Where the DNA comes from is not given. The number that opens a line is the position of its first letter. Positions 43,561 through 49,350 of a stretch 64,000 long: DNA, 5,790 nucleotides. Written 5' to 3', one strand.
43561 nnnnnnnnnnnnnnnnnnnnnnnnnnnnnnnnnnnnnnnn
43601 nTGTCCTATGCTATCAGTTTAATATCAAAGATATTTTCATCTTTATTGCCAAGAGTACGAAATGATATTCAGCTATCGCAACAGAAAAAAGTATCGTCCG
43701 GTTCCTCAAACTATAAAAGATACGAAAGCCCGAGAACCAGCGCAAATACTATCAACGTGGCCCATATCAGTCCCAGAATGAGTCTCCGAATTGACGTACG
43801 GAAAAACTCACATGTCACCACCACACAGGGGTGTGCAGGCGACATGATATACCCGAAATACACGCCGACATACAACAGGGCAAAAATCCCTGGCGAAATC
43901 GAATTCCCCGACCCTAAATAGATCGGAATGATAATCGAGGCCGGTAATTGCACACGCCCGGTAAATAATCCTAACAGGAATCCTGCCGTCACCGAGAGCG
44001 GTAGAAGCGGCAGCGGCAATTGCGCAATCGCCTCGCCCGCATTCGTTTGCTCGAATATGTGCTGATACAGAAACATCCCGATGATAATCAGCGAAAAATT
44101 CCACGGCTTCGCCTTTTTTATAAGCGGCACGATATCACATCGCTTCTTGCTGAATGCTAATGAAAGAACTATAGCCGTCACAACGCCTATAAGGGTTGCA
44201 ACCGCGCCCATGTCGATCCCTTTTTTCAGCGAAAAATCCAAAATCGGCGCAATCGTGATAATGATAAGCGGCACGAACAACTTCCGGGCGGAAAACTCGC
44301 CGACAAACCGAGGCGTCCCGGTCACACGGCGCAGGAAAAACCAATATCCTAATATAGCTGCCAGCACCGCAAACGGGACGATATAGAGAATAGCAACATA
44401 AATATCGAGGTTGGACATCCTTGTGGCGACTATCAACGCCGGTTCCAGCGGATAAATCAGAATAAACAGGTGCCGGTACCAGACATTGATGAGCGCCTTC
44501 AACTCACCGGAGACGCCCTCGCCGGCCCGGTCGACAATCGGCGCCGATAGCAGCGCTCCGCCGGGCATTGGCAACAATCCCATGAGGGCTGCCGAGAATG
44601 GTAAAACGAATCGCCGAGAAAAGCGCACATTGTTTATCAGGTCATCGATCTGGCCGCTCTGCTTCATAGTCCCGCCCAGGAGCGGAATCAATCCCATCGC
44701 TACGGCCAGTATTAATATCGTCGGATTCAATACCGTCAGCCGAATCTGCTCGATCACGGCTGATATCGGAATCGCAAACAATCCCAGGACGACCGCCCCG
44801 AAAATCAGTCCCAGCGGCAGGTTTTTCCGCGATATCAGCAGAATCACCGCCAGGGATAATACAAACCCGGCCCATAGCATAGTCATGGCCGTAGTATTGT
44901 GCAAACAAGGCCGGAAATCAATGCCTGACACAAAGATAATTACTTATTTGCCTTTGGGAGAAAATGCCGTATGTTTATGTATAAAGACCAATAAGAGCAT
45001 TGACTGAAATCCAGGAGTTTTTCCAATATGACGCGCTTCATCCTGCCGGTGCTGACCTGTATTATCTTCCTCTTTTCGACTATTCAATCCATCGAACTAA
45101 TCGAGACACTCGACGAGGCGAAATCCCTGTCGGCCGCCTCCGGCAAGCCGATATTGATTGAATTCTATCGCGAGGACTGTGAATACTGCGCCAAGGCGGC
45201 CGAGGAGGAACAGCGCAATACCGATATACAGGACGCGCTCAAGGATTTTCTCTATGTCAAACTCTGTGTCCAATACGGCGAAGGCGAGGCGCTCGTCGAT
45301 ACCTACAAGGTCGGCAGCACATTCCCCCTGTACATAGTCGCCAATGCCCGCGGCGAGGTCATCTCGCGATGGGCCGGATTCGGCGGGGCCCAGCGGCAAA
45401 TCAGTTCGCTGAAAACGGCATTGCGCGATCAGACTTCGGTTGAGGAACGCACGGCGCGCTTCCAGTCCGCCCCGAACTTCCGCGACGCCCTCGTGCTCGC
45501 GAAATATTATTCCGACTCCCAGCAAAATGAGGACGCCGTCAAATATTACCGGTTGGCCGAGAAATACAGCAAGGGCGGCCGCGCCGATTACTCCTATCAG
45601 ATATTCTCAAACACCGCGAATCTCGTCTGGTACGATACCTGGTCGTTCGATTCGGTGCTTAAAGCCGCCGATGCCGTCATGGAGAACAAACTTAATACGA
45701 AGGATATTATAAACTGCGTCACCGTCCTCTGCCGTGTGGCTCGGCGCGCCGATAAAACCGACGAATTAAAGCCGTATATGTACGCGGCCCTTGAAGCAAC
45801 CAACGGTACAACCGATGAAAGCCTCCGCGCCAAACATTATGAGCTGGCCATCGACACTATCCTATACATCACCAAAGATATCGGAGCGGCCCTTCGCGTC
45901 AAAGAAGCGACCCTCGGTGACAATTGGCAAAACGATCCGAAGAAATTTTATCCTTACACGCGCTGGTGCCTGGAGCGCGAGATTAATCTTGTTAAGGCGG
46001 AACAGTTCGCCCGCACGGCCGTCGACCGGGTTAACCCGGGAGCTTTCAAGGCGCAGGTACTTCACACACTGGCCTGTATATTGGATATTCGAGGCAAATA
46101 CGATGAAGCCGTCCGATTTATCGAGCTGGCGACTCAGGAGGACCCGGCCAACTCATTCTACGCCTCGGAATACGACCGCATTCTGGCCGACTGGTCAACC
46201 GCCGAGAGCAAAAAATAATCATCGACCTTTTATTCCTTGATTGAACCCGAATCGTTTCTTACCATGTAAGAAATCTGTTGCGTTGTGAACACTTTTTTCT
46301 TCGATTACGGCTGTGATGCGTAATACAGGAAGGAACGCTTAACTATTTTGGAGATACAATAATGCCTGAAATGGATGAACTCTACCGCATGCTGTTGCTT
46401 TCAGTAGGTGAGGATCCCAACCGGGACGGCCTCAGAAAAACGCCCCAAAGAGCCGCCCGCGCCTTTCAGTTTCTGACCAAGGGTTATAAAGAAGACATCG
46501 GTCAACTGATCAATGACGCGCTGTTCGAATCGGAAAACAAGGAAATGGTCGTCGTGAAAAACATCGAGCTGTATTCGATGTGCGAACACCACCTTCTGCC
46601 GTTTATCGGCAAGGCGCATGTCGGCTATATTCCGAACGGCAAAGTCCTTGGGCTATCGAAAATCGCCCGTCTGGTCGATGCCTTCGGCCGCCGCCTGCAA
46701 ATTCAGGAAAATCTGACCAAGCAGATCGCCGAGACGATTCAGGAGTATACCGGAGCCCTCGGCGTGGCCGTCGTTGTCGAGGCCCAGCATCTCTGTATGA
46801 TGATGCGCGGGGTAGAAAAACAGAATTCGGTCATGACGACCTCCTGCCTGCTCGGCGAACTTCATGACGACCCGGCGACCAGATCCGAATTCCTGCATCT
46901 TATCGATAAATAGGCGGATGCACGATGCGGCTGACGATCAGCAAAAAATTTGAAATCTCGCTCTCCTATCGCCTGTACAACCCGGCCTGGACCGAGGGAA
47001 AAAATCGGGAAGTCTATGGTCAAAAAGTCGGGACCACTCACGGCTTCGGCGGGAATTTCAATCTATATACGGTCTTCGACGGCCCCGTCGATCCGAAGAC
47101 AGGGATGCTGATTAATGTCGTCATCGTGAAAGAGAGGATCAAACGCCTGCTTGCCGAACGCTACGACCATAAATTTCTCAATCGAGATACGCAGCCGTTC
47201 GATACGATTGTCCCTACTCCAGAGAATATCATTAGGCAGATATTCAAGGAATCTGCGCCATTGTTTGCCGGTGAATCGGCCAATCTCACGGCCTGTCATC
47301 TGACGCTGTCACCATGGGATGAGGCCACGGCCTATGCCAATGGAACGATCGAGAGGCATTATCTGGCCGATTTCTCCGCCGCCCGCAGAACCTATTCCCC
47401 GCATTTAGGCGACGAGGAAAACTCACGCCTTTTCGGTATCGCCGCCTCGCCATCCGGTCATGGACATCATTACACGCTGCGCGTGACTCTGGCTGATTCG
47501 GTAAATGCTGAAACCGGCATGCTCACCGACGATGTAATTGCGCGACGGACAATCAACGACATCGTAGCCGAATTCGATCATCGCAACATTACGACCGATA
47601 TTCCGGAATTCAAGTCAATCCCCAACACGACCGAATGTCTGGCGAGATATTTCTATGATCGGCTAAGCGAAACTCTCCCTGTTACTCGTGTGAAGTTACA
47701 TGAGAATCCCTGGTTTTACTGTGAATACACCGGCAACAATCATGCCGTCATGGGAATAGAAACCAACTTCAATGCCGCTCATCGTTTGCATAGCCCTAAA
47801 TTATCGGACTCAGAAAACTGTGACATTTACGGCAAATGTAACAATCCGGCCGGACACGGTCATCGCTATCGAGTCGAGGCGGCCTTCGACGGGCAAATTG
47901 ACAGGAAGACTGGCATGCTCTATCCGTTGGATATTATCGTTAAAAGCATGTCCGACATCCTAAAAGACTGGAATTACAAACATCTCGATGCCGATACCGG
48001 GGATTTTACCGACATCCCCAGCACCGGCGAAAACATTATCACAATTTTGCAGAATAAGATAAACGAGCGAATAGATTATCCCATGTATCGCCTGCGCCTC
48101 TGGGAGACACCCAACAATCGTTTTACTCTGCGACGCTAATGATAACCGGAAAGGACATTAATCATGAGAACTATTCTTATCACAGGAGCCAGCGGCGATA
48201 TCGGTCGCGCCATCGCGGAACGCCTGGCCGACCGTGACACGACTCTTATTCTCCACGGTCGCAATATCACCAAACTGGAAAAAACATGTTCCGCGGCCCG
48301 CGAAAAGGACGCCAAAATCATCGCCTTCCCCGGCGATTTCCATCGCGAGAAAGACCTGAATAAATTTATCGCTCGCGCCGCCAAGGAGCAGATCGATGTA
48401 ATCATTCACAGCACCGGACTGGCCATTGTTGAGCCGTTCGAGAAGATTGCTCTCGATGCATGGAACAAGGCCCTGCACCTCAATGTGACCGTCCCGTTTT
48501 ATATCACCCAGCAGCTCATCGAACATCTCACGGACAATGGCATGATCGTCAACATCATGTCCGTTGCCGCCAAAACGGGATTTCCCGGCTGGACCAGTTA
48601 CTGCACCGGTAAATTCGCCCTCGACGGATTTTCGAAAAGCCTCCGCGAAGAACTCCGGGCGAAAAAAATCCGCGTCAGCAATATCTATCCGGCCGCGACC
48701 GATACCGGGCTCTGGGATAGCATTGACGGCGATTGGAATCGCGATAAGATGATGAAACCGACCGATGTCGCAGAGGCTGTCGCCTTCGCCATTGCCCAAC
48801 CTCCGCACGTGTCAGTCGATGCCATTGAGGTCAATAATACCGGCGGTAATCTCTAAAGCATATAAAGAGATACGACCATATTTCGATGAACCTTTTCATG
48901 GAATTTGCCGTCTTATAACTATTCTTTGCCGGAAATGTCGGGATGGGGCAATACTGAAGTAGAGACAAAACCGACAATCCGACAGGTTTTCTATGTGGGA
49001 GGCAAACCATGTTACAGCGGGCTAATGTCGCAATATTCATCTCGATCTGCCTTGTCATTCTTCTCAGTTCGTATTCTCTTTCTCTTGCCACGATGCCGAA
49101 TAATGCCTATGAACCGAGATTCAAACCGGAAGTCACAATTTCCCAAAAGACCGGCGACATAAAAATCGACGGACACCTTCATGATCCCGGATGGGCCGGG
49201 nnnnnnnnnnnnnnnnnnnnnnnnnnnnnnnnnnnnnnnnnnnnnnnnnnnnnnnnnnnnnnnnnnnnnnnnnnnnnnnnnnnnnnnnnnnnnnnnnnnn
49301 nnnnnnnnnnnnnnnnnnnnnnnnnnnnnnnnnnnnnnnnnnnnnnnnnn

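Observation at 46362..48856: Tetrahydrobiopterin-type cluster folE - PTPS - SDR with a single-chain triplicated PTPS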

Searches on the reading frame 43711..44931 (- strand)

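Call 3: search_protein_families(library=pfam, proteins=[window:43711-44931:-], max_evalue=0.01)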
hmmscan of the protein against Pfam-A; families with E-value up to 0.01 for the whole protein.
window:43711-44931:- (406 aa): 1 family
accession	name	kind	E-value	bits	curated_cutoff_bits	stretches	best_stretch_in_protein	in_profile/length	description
PF04165.18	DUF401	-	4.6e-32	112.3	24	1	25-400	9-390/393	Protein of unknown function (DUF401)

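Call 4: search_protein_families(library=ncbifam, proteins=[window:43711-44931:-], max_evalue=0.01)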
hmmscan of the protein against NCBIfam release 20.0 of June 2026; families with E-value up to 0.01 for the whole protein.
window:43711-44931:- (406 aa): 1 family
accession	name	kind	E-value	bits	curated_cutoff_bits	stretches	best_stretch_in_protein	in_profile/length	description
TIGR00529.1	AF0261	hypoth_equivalog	3.6e-36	125.3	378.4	1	26-400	10-381/387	TIGR00529 family membrane protein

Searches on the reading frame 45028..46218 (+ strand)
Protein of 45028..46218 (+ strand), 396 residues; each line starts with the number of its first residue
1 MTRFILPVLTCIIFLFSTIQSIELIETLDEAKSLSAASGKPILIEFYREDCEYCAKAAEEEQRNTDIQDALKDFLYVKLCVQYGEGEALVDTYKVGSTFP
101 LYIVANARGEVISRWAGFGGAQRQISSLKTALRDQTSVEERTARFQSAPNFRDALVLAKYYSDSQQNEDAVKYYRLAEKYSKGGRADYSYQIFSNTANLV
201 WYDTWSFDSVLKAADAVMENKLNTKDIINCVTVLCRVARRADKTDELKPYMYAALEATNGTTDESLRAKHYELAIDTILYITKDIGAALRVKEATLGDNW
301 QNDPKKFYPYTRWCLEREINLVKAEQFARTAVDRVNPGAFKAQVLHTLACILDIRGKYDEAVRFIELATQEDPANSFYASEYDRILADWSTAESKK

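Call 3: search_protein_families(library=pfam, proteins=[window:45028-46218:+], max_evalue=0.01)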
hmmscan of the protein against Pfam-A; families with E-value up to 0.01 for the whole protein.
window:45028-46218:+ (396 aa): 6 families
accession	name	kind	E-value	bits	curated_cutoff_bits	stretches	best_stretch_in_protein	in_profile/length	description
PF13899.12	Thioredoxin_7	-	1.7e-07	31.7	27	1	26-105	4-81/83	Thioredoxin-like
PF13181.12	TPR_8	-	3.1e-06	27.4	25.7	0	342-375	1-34/34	Tetratricopeptide repeat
PF13374.12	TPR_10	-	0.00034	21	27.5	0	342-366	2-26/42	Tetratricopeptide repeat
PF07719.23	TPR_2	-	0.00038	20.8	27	1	342-375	1-34/34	Tetratricopeptide repeat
PF13098.12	Thioredoxin_2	-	0.0004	21.1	27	1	37-119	3-95/104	Thioredoxin-like domain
PF13176.12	TPR_7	-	0.0044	17.4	27.9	0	345-373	2-32/36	Tetratricopeptide repeat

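Call 4: search_protein_families(library=ncbifam, proteins=[window:45028-46218:+], max_evalue=0.01)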
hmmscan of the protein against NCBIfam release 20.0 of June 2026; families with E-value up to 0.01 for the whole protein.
window:45028-46218:+ (396 aa): 1 family
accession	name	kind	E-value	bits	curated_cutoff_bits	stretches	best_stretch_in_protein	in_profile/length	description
NF041199.1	trx7_PDZ_seleno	equivalog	0.0011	17.9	300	1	23-80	2-61/390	Trx7/PDZ domain-containing (seleno)protein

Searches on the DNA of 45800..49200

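Call 69: search_rna_families(source=window, start=45800, end=49200, threshold=evalue, max_evalue=1)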
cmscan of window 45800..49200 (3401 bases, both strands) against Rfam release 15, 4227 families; matches with E-value up to 1: 1.
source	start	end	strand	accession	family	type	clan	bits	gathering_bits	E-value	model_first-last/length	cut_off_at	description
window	47359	47428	-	RF00878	mir-456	Gene; miRNA;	-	22.3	58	0.19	1-73/73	no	mir-456 microRNA precursor family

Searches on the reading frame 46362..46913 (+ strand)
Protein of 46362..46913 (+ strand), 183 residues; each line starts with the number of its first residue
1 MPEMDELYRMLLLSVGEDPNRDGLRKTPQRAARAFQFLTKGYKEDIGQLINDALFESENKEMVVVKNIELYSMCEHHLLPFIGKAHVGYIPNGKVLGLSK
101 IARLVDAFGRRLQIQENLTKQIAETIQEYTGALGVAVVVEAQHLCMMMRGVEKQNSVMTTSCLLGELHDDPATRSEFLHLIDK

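Call 3: search_protein_families(library=pfam, proteins=[window:46362-46913:+], max_evalue=0.01)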
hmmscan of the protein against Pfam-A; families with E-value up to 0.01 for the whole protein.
window:46362-46913:+ (183 aa): 1 family
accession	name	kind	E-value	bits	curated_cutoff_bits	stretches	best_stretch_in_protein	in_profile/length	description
PF01227.27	GTP_cyclohydroI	-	1.2e-74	250.1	27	1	6-181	3-178/179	GTP cyclohydrolase I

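Call 4: search_protein_families(library=ncbifam, proteins=[window:46362-46913:+], max_evalue=0.01)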
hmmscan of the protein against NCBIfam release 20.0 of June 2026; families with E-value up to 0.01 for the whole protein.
window:46362-46913:+ (183 aa): 5 families
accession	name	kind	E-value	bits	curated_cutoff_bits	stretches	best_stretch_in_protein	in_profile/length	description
NF006825.1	PRK09347.1-2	subfamily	1.7e-79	265.4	174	1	5-181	2-178/179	GTP cyclohydrolase I FolE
TIGR00063.1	folE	equivalog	7e-74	247.2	181.6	1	6-182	3-179/180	GTP cyclohydrolase I FolE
NF006826.0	PRK09347.1-3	subfamily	9.6e-71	237.2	162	1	4-182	9-187/189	GTP cyclohydrolase I FolE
NF006824.0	PRK09347.1-1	equivalog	2.1e-44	151.6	202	1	8-181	42-216/219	GTP cyclohydrolase I FolE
TIGR03139.1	QueF-II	equivalog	0.0033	17.3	86.9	1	60-132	17-89/115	preQ(1) synthase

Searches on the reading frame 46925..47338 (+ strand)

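Call 54: search_protein_families(library=ncbifam, proteins=[window:46925-47338:+], max_evalue=0.01)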
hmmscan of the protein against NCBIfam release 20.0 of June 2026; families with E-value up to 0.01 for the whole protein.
window:46925-47338:+ (138 aa): 3 families
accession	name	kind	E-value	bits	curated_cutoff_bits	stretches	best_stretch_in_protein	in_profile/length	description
TIGR00039.1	6PTHBS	subfamily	1.2e-10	41.8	125.5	1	4-111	3-95/124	6-pyruvoyl tetrahydropterin synthase/6-carboxytetrahydropterin synthase family protein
TIGR03367.1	queuosine_QueD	equivalog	5.7e-08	33.1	89.25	1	34-109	20-89/92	6-carboxytetrahydropterin synthase QueD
TIGR03112.1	6_pyr_pter_rel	hypoth_equivalog_domain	0.0067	16.7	69.35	1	68-121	46-97/113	6-pyruvoyl tetrahydropterin synthase-related domain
